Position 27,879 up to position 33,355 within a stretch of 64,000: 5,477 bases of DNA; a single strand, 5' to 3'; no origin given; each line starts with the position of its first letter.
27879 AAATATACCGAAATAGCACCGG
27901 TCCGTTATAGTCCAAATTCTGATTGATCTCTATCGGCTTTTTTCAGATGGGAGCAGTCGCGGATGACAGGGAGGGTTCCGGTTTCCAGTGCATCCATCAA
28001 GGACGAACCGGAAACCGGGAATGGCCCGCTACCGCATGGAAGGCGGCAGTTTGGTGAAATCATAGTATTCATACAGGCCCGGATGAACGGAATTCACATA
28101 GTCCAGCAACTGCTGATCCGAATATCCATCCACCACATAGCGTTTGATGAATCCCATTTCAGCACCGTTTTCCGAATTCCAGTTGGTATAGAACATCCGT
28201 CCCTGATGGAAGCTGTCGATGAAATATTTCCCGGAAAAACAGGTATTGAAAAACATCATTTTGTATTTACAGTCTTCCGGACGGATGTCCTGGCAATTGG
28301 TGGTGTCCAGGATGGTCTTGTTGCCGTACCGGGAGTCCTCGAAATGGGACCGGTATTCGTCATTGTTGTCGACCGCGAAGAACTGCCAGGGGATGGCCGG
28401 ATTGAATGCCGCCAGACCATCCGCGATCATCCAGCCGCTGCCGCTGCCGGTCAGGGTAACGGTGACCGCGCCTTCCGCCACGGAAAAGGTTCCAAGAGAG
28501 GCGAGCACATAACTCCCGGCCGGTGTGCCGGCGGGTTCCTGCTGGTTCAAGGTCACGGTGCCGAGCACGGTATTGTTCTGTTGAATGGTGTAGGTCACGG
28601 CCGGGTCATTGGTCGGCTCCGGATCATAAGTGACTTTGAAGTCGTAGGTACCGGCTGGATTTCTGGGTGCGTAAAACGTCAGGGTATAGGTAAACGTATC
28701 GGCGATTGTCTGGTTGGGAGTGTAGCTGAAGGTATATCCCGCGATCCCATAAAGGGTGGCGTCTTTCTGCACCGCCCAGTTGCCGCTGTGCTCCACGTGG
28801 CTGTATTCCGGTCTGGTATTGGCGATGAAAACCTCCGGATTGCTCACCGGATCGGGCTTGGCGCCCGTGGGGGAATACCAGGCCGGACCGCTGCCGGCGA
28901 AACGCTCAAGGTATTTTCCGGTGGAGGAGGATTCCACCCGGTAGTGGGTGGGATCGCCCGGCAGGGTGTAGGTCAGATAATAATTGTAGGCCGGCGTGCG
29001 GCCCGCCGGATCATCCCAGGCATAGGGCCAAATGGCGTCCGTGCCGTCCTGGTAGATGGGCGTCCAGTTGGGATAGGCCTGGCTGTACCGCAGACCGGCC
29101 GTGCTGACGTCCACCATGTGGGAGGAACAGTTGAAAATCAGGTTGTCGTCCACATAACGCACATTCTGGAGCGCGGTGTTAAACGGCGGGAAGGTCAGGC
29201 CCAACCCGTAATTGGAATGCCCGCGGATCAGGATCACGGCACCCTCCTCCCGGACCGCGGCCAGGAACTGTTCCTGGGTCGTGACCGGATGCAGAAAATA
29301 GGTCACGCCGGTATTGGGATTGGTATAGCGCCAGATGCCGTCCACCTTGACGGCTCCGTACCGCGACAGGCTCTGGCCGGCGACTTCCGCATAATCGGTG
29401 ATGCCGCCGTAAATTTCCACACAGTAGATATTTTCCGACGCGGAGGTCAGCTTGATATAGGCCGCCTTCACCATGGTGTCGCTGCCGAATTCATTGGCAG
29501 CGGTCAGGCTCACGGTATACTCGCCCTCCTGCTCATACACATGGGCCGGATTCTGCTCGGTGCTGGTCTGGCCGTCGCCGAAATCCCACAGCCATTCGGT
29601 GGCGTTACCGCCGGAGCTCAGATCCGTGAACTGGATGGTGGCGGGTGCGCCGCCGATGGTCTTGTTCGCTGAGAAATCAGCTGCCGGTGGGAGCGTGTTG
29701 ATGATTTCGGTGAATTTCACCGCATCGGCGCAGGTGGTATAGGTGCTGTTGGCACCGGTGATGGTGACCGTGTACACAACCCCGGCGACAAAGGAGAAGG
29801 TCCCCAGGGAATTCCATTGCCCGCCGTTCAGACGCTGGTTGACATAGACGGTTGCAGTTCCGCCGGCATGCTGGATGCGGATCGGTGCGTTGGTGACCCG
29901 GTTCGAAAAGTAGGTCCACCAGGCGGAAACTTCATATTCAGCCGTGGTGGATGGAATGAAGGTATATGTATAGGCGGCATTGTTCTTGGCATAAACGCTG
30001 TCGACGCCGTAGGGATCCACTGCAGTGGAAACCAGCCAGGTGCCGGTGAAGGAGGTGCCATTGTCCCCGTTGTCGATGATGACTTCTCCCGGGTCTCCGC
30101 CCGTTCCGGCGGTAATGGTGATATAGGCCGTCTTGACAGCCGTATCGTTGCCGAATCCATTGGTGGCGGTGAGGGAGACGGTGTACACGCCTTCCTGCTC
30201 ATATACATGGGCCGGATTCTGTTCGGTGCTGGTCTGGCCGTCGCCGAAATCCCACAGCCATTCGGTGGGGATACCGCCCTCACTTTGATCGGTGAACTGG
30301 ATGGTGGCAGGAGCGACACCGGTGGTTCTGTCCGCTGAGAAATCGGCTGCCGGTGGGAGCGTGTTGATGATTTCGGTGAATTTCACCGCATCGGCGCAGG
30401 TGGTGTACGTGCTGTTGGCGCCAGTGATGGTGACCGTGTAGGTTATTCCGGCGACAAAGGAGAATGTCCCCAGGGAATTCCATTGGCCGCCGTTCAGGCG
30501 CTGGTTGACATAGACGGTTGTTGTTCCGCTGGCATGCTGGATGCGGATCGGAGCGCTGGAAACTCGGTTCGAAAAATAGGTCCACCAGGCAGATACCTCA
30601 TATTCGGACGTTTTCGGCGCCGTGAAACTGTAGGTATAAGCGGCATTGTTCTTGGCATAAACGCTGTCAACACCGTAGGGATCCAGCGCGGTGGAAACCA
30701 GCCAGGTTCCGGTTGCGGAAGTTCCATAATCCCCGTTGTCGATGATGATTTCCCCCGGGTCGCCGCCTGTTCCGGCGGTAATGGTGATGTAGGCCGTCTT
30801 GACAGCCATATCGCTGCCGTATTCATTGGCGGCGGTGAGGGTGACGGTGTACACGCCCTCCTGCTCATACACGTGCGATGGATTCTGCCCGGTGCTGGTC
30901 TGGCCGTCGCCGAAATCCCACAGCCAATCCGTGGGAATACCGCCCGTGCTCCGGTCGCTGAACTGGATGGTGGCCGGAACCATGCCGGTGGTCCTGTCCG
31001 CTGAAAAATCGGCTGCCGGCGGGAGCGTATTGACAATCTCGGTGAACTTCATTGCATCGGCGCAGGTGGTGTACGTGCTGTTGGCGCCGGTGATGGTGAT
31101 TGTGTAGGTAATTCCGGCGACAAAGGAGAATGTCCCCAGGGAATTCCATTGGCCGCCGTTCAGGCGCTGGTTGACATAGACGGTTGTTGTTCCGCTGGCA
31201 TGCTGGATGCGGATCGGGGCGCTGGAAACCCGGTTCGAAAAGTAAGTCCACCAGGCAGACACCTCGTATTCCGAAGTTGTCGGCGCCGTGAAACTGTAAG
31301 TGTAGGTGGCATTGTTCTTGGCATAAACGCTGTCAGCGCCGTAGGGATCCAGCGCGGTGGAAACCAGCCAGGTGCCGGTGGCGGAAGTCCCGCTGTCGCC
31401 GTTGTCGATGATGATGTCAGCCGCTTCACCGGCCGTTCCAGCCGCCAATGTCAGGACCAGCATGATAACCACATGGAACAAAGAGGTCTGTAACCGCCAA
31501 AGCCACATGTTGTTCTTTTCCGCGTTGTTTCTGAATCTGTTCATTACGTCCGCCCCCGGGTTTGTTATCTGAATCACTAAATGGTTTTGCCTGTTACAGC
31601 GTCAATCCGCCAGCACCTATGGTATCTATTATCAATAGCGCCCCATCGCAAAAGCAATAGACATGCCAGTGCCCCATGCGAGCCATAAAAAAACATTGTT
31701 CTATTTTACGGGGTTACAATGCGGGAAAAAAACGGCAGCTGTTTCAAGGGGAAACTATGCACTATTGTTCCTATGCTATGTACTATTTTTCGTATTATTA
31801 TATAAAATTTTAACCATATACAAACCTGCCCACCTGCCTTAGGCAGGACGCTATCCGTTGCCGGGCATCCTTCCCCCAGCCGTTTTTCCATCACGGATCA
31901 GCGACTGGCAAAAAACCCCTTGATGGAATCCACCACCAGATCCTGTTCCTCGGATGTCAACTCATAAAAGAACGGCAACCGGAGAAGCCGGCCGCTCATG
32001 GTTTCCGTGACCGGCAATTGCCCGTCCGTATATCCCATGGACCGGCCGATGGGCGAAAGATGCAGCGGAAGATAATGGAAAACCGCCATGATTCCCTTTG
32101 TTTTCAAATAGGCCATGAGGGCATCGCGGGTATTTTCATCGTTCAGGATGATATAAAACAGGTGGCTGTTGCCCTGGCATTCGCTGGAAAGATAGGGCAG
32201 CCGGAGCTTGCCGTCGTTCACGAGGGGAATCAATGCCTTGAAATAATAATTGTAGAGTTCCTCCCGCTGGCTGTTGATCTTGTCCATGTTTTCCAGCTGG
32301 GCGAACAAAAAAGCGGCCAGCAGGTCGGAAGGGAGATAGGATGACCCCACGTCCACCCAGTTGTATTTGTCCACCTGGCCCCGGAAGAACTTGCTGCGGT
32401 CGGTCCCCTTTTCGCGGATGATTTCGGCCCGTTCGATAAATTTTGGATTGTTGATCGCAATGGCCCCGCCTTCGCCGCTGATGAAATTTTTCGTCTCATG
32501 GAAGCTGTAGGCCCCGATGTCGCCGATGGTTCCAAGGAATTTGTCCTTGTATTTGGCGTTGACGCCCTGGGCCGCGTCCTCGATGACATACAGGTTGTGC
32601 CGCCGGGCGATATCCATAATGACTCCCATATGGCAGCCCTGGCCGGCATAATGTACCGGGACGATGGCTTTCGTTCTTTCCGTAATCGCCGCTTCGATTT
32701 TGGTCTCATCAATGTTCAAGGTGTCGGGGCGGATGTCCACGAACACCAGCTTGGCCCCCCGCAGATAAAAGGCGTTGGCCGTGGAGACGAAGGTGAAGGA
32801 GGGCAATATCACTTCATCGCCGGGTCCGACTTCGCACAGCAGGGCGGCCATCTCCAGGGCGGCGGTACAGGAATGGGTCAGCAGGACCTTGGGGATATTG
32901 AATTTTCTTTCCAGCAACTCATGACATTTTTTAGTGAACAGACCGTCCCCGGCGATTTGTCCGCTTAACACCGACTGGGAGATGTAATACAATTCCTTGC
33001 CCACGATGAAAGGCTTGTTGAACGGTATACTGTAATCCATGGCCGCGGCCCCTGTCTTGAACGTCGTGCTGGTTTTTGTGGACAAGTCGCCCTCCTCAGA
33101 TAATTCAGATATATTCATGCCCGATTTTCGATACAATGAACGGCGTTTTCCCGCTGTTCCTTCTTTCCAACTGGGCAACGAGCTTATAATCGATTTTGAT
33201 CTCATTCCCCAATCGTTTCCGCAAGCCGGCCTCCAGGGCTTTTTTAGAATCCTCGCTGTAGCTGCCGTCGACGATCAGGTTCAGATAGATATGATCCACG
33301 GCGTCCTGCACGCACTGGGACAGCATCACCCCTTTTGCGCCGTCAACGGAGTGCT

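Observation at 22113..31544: Three tandem secreted paralogs with a 1-2-3 gradient of a 666-bp CBD-like+PKD module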

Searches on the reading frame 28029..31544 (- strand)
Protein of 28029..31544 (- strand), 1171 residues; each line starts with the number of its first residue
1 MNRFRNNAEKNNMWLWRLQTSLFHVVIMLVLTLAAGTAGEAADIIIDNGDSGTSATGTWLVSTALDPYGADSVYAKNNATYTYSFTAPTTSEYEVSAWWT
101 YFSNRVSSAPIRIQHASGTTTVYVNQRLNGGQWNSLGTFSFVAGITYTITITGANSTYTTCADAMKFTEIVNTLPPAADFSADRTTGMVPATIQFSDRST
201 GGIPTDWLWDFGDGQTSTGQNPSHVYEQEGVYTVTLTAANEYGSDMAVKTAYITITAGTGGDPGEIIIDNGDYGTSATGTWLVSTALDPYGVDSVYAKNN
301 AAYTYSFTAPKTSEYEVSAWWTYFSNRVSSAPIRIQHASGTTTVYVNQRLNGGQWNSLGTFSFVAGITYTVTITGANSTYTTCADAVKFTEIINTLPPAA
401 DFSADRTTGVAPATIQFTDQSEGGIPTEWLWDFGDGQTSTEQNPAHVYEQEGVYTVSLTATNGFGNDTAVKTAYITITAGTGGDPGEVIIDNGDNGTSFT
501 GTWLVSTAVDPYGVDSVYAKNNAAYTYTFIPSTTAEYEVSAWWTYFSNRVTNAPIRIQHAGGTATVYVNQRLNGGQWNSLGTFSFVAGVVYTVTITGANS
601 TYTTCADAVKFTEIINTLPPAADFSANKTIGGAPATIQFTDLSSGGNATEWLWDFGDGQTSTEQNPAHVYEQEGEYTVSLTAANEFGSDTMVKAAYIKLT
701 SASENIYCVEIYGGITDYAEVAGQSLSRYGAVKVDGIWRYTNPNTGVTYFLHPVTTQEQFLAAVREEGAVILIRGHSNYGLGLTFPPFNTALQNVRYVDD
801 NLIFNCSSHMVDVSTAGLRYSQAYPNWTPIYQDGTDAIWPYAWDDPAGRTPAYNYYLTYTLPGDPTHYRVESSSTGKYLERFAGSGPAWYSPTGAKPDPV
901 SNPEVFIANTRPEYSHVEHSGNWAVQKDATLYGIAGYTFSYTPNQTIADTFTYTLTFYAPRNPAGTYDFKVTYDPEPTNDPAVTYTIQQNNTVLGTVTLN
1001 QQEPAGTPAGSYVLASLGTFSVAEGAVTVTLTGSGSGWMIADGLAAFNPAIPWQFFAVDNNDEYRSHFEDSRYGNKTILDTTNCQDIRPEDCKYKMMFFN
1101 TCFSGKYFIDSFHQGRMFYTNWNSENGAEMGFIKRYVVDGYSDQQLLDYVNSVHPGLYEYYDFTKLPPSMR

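Call 3: search_protein_families(library=pfam, proteins=[window:28029-31544:-], max_evalue=1)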
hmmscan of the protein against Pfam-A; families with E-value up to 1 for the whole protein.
window:28029-31544:- (1171 aa): 10 families
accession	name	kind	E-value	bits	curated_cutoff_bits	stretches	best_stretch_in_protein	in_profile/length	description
PF25275.1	Golvesin_C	-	7.4e-81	269.2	31.6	4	44-168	1-131/132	Golvesin C-terminal domain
PF18911.6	PKD_4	-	2.1e-55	185.2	27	3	175-255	3-85/85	PKD domain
PF00801.26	PKD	-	3.2e-39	133.3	23.5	3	624-690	4-73/80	PKD domain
PF00630.25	Filamin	-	4.3e-06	27.9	26.9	1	35-96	16-79/93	Filamin/ABP280 repeat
PF02495.22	TGBp3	-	8e-05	22.7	27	0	148-177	28-57/59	Triple gene block 3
PF22627.1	AglB_core-like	-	0.00022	22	27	0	280-323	9-53/111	AglB core domain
PF16820.11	PKD_3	-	0.01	16.1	26.3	1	643-684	28-68/68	PKD-like domain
PF05767.17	Pox_A14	-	0.049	14.2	27.7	0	576-607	43-74/93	Poxvirus virion envelope protein A14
PF18981.6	InlK_D3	-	0.083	13.4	25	1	227-246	47-66/75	Internalin K domain (D3/D4)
PF21057.2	Hikeshi-like_C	-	0.46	10.9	27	0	76-108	12-51/58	Hikeshi-like, C-terminal domain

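Call 4: search_protein_families(library=ncbifam, proteins=[window:28029-31544:-], max_evalue=1)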
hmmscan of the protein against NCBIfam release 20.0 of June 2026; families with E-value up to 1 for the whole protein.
window:28029-31544:- (1171 aa): 7 families
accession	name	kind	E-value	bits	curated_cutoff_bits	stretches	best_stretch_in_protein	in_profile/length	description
TIGR00864.1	PCC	subfamily_domain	3.1e-15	53.7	1861.4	3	590-692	1368-1470/2700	polycystin cation channel protein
NF058578.1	CPR_pilus_PamR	equivalog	2.7e-07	29.8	300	2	432-486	186-243/297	pilus system RbmA-like protein PamR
NF047446.1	barrel_OmpL47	domain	1.7e-05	25.2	40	2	431-477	23-68/68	OmpL47-type beta-barrel domain-containing protein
TIGR04393.1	rpt_T5SS_PEPC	repeat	0.061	13.3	23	0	1016-1043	3-28/49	T5SS/PEP-CTERM-associated repeat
TIGR02099.1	TIGR02099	equivalog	0.067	10.8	519.15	0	91-150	349-408/1260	YhdP family protein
TIGR01644.1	phage_P2_V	subfamily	0.092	12.3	46.75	1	183-285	66-165/192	phage baseplate assembly protein V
NF006265.0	PRK08412.1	equivalog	0.11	10.6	749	0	263-342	303-384/827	flagellar hook-associated protein FlgL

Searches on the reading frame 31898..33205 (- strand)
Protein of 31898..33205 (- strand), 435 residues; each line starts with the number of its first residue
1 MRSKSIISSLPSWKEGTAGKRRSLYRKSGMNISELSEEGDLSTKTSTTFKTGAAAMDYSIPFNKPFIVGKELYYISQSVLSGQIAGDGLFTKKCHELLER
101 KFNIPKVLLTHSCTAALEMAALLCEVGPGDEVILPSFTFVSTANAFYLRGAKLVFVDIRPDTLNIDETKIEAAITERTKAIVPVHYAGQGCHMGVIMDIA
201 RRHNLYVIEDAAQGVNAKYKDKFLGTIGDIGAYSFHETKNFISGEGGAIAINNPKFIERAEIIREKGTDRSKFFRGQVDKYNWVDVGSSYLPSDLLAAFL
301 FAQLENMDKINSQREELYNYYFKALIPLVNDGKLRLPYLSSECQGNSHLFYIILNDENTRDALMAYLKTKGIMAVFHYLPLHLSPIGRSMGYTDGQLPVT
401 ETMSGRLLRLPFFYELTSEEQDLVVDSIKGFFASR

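Call 13: search_protein_families(library=pfam, proteins=[window:31898-33205:-], max_evalue=0.00001)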
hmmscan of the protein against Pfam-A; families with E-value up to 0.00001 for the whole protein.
window:31898-33205:- (435 aa): 2 families
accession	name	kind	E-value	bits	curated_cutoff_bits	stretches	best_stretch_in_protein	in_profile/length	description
PF01041.23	DegT_DnrJ_EryC1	-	3e-91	306.8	19.8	1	73-428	9-359/360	DegT/DnrJ/EryC1/StrS aminotransferase family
PF00155.27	Aminotran_1_2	-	1.5e-07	31.4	19.7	1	91-182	48-151/361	Aminotransferase class I and II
